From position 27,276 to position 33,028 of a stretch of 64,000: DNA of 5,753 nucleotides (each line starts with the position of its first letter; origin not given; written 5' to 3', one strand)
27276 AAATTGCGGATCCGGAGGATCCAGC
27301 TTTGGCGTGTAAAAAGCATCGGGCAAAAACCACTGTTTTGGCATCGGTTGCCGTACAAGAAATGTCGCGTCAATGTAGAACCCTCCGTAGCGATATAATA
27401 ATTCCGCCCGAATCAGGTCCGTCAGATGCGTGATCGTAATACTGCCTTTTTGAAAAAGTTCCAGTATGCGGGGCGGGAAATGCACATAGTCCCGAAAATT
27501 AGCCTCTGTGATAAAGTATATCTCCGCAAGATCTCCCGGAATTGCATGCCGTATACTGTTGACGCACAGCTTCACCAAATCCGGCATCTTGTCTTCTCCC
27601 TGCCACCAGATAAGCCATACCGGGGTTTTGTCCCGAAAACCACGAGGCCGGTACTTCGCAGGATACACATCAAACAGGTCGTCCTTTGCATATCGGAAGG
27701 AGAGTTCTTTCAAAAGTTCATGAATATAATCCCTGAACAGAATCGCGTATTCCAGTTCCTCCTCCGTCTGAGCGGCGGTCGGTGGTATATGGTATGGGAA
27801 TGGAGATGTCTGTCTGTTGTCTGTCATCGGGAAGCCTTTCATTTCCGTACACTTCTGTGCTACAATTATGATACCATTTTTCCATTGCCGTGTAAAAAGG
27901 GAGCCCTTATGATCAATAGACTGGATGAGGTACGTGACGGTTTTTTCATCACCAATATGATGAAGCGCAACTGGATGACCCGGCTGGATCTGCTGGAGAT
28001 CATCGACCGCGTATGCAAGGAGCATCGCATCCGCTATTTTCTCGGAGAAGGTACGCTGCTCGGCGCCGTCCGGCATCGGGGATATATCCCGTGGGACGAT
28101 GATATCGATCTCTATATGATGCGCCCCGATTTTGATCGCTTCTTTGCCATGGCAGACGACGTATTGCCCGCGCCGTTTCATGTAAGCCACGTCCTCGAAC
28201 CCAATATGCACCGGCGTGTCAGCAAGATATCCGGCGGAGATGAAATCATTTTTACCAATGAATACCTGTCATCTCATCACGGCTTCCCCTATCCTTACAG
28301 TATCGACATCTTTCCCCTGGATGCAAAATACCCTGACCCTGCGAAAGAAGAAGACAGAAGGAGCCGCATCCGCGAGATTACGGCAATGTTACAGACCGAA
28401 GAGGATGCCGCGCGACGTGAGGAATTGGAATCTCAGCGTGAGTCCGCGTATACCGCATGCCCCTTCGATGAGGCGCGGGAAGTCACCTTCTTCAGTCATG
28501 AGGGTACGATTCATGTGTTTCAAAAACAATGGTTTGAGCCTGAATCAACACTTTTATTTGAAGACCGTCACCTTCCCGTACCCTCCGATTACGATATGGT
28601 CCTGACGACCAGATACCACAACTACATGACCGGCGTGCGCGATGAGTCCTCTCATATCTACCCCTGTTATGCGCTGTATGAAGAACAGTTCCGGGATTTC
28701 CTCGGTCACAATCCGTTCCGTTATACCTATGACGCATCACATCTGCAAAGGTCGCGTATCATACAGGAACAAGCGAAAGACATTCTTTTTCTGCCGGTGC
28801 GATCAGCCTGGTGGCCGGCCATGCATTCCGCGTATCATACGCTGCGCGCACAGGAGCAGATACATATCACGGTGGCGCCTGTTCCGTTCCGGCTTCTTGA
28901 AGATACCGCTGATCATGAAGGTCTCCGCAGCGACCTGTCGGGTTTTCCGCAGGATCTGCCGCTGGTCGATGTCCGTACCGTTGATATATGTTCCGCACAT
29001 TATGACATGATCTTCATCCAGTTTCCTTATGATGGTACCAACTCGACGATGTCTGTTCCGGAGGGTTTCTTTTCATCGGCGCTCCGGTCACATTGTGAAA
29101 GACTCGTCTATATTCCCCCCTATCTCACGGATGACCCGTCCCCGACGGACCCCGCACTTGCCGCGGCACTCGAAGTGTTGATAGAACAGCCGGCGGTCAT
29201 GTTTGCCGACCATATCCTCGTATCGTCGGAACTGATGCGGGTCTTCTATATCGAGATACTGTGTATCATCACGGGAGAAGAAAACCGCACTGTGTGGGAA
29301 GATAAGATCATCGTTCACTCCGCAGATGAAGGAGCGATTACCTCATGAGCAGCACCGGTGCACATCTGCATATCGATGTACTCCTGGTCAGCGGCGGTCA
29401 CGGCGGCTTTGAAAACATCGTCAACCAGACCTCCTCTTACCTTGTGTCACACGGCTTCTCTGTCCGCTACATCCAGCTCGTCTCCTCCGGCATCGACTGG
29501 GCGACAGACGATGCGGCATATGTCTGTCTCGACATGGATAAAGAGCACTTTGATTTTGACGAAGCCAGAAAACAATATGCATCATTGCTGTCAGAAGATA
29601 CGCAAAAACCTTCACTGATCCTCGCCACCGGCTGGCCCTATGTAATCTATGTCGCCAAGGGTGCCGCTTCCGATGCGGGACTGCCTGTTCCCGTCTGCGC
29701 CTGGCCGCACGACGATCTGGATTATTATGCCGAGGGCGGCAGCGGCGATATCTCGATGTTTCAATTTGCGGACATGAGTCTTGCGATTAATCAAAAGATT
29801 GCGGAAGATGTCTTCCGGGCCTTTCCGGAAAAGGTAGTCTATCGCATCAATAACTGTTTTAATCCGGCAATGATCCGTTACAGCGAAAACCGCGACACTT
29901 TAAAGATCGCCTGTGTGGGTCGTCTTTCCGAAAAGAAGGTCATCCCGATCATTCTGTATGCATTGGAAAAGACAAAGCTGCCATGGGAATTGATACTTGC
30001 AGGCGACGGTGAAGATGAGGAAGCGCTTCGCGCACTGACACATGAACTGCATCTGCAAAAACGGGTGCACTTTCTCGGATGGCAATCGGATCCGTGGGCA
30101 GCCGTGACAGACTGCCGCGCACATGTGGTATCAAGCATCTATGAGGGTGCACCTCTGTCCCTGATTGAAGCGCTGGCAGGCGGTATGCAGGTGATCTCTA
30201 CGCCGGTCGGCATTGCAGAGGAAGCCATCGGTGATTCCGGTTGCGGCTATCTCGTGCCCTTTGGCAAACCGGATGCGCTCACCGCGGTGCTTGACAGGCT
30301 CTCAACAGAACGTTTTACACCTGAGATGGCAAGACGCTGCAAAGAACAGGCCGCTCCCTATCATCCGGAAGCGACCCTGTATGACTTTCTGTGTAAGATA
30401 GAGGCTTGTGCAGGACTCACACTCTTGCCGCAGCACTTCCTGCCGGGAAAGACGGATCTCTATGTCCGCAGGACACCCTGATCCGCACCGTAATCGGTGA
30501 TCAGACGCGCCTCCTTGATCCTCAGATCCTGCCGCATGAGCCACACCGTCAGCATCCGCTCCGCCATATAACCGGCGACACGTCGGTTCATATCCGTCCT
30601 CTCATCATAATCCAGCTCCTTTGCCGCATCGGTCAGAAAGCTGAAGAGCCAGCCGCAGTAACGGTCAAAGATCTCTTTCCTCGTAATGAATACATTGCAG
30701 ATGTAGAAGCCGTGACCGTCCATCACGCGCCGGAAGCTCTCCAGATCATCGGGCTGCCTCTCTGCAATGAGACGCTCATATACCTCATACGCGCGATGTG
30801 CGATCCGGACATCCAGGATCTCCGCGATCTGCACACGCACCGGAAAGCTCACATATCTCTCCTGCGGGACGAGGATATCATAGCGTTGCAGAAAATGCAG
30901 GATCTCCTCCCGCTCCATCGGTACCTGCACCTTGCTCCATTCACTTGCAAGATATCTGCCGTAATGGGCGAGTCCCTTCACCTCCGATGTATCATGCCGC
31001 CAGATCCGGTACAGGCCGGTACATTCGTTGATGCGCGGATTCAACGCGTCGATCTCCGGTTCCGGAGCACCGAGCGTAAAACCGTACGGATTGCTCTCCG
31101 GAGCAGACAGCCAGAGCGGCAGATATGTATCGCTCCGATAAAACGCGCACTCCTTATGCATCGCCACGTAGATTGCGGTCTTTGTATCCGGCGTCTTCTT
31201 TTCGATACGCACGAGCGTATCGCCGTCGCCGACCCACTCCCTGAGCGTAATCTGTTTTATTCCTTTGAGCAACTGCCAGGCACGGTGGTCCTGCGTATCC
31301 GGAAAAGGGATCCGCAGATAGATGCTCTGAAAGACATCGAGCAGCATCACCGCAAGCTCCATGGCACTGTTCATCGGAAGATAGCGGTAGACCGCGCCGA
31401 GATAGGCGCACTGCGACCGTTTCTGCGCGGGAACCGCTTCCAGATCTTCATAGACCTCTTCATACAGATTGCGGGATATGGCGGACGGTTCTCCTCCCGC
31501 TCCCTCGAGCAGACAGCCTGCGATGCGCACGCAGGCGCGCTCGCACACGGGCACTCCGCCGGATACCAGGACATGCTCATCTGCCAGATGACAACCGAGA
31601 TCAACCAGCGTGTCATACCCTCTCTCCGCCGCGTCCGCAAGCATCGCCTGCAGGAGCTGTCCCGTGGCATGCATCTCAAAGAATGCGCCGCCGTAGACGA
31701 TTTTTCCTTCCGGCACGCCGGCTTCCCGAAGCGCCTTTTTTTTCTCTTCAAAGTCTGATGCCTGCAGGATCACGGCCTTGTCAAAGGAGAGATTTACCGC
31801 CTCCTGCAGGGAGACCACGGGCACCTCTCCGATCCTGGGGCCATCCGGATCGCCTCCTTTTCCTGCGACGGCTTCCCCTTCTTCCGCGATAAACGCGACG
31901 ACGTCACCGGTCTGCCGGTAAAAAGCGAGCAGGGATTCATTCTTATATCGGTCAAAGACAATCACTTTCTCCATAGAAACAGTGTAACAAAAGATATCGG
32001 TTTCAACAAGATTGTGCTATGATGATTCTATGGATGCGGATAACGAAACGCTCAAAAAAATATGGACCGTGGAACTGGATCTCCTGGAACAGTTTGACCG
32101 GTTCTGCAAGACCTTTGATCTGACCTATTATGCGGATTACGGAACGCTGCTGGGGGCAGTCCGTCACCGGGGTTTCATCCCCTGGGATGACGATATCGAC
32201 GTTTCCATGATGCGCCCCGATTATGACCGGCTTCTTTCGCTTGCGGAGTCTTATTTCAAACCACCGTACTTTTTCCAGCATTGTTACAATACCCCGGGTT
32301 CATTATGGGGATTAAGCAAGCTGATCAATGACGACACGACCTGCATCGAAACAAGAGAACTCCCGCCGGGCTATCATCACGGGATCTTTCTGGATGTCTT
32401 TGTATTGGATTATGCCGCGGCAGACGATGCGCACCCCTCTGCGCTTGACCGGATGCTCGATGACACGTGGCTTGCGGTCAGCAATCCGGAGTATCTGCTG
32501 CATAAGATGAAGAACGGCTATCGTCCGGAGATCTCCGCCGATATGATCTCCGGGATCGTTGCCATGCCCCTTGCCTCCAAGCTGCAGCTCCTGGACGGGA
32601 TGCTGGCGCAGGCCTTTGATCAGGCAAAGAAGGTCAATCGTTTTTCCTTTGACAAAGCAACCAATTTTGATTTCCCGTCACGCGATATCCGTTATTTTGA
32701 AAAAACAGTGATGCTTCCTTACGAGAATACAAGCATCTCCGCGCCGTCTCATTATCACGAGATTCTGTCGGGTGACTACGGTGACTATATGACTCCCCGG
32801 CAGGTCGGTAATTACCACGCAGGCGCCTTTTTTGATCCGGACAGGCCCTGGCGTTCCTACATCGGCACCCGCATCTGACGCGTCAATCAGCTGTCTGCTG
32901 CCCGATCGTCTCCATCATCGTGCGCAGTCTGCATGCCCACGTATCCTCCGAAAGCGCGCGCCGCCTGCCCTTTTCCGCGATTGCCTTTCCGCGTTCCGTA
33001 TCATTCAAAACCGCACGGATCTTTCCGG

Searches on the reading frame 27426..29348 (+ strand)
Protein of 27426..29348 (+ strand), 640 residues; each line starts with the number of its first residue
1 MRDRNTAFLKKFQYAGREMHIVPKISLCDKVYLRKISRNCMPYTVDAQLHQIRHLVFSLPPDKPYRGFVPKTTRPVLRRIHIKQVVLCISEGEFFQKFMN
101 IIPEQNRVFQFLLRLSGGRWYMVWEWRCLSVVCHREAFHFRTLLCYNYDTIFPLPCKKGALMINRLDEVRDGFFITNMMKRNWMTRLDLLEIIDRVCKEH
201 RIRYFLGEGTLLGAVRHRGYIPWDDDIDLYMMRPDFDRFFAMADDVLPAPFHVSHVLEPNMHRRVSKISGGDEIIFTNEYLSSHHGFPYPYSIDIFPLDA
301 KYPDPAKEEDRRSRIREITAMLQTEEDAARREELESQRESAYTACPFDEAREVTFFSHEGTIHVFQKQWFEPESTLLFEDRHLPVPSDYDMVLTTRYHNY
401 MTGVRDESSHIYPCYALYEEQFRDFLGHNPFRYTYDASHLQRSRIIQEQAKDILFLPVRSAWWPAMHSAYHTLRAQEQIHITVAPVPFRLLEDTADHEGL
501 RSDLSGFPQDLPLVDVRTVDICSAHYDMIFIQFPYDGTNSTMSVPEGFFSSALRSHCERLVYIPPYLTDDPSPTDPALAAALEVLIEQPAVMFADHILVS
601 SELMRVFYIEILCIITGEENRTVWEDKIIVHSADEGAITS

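Call 7: search_protein_families(library=pfam, proteins=[window:27426-29348:+])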
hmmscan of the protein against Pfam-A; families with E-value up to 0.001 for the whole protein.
window:27426-29348:+ (640 aa): 1 family
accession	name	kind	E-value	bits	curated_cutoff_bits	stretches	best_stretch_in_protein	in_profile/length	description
PF04991.19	LicD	-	6.7e-35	121.6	22.6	1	197-398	1-227/227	LicD family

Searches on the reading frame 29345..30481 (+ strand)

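Call 7: search_protein_families(library=pfam, proteins=[window:29345-30481:+])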
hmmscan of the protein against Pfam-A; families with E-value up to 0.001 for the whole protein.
window:29345-30481:+ (378 aa): 2 families
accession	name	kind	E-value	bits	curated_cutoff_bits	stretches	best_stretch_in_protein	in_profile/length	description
PF00534.26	Glycos_transf_1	-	1.6e-29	103.1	26.4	1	181-336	11-169/172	Glycosyl transferases group 1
PF13692.12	Glyco_trans_1_4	-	2.4e-22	80.1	27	1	187-320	3-140/142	Glycosyl transferases group 1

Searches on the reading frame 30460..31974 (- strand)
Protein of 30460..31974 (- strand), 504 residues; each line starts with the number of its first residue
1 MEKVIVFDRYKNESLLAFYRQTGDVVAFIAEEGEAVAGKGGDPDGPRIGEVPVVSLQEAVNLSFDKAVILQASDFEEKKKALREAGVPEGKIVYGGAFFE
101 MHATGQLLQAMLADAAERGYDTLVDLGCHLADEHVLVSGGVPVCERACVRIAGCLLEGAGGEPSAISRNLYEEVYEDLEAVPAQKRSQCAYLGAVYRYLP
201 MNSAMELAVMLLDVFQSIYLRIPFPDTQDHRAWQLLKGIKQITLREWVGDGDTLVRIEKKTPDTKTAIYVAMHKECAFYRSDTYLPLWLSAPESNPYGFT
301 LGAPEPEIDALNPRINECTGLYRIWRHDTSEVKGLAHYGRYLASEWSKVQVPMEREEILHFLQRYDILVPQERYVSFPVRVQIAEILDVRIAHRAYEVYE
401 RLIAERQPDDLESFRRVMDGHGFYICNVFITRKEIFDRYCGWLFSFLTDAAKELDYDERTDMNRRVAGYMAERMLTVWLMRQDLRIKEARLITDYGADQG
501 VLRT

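Call 7: search_protein_families(library=pfam, proteins=[window:30460-31974:-])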
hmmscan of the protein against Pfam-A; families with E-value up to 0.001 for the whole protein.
window:30460-31974:- (504 aa): 1 family
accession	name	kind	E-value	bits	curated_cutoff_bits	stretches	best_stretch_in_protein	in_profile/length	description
PF14393.11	DUF4422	-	5.6e-45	154.3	25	1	268-482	2-219/220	Domain of unknown function (DUF4422)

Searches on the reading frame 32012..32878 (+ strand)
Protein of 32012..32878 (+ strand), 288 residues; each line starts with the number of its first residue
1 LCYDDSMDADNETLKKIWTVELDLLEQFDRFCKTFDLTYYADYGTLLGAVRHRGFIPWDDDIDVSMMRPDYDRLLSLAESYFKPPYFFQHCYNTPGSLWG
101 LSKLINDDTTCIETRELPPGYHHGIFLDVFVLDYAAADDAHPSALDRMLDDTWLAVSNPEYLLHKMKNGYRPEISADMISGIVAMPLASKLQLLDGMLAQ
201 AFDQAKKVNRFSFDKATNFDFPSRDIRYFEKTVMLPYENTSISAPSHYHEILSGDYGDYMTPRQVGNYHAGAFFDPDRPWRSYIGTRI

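Call 9: search_protein_families(library=pfam, proteins=[window:32012-32878:+])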
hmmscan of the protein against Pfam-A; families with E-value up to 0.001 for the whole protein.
window:32012-32878:+ (288 aa): 1 family
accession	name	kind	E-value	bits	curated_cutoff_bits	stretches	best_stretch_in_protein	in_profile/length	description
PF04991.19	LicD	-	2.7e-34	119.7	22.6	1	32-257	1-227/227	LicD family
